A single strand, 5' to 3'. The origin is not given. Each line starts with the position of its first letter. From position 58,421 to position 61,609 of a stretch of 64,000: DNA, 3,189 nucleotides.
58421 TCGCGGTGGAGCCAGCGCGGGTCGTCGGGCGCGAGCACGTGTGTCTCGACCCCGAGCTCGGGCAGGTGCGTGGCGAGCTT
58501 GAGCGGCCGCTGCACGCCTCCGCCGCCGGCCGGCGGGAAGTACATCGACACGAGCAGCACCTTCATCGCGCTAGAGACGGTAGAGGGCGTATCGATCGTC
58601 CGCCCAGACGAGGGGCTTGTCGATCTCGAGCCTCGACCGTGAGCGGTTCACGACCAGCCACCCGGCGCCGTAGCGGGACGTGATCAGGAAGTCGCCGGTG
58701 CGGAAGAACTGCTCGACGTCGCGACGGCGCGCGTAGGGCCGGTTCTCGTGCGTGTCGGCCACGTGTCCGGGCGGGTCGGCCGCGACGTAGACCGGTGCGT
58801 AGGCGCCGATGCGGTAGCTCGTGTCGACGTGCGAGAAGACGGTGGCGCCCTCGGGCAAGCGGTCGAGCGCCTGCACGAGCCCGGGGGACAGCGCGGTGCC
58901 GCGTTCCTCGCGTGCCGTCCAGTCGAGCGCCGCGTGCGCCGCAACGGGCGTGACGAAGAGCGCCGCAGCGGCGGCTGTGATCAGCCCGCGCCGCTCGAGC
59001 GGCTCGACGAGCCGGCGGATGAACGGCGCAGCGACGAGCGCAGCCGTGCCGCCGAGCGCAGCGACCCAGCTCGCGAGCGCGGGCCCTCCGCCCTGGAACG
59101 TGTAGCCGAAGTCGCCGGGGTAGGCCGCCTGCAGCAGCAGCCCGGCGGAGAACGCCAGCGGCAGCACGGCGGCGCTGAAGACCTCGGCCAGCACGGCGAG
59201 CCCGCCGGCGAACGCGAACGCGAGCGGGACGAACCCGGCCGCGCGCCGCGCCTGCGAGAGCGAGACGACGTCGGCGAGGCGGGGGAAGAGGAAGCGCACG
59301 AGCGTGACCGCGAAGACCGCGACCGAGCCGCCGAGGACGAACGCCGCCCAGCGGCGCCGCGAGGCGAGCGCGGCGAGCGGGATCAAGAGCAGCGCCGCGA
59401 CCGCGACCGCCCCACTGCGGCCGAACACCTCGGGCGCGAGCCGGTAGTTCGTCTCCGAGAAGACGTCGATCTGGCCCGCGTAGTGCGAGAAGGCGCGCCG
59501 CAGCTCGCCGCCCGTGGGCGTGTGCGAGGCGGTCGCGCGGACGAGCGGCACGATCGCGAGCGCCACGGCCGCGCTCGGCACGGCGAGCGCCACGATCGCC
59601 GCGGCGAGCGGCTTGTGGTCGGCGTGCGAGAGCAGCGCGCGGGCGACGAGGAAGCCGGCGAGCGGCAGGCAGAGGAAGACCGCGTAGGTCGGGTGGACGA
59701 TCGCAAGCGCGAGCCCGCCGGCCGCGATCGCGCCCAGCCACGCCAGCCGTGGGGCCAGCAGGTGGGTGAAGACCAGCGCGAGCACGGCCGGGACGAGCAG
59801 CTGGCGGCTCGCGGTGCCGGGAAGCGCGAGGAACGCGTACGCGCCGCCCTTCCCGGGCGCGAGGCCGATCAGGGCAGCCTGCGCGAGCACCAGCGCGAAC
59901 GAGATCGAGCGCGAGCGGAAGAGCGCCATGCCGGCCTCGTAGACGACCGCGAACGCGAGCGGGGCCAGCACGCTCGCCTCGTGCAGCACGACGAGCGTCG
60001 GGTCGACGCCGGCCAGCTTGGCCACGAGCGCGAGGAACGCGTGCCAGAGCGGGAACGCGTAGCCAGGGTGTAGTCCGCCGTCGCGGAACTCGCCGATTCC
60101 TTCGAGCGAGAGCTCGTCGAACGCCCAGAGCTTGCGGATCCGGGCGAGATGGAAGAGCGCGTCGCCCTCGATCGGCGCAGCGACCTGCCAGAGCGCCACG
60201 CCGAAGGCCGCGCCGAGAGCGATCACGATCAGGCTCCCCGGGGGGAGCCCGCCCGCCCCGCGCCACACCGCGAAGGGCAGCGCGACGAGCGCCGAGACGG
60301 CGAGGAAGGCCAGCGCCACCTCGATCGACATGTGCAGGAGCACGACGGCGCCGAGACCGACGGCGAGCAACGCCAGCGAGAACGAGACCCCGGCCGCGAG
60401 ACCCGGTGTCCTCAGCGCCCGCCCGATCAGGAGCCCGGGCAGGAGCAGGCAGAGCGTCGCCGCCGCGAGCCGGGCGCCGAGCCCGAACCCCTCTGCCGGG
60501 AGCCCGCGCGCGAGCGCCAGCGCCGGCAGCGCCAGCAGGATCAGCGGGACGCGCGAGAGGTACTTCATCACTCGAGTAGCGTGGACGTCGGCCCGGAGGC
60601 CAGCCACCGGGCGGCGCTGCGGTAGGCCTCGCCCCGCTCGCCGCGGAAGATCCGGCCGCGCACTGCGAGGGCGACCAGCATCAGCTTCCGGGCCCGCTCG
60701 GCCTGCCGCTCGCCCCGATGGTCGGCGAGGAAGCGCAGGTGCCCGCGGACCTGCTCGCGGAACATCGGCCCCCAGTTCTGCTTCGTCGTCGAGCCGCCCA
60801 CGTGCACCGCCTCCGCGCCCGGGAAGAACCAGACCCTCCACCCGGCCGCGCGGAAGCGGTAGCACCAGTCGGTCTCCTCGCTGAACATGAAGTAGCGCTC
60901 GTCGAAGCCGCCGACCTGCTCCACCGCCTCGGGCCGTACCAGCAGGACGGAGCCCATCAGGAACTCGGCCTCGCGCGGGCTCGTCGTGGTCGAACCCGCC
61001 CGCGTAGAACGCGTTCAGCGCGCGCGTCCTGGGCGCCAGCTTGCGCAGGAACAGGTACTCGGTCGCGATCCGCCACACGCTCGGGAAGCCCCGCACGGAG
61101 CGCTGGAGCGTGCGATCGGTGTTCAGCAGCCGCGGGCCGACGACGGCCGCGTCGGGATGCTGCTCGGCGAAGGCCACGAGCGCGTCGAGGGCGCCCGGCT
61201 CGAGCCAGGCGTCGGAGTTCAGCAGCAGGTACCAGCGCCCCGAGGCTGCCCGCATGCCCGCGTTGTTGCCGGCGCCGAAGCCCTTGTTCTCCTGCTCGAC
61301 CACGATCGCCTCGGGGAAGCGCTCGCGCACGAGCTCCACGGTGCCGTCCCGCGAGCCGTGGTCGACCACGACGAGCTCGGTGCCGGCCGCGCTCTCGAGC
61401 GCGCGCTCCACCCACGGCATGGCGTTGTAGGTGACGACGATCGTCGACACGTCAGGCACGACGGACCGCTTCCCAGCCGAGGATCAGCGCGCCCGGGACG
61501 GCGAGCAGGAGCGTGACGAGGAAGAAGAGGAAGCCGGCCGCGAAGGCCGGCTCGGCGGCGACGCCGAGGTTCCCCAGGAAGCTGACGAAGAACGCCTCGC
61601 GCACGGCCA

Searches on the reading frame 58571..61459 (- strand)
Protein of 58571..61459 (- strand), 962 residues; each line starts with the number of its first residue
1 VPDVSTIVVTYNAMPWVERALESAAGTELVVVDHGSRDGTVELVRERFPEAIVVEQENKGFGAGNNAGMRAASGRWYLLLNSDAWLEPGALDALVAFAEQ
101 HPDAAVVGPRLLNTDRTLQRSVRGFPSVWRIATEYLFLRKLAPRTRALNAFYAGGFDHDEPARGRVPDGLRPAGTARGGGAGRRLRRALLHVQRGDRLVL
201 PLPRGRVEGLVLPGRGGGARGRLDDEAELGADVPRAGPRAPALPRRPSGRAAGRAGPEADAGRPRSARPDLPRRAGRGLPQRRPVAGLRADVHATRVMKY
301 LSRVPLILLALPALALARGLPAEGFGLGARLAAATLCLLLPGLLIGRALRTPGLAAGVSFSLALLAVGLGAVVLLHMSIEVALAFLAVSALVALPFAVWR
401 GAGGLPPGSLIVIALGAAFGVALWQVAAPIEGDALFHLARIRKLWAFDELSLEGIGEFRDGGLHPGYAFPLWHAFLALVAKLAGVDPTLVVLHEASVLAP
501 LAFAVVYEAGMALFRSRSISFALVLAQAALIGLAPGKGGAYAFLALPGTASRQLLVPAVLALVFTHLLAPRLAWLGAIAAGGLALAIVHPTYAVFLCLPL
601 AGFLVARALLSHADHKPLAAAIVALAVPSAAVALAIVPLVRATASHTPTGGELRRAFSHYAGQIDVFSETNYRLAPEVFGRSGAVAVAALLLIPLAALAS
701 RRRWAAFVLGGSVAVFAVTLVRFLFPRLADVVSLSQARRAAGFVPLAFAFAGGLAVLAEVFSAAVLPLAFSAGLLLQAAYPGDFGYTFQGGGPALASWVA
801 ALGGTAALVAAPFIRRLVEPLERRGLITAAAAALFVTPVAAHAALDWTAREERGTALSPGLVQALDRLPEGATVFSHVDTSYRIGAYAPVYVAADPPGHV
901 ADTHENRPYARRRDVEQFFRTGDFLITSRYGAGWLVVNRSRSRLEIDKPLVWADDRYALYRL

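Call 7: search_protein_families(library=pfam, proteins=[window:58571-61459:-], max_evalue=0.001)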
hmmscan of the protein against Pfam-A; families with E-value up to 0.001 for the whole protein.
window:58571-61459:- (962 aa): 2 families
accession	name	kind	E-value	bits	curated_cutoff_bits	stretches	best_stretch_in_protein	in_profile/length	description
PF00535.33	Glycos_transf_2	-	2.3e-22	80.1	23.3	1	5-133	1-132/168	Glycosyl transferase family 2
PF13641.12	Glyco_tranf_2_3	-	7e-09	36.5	27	1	2-109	1-121/230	Glycosyltransferase like family 2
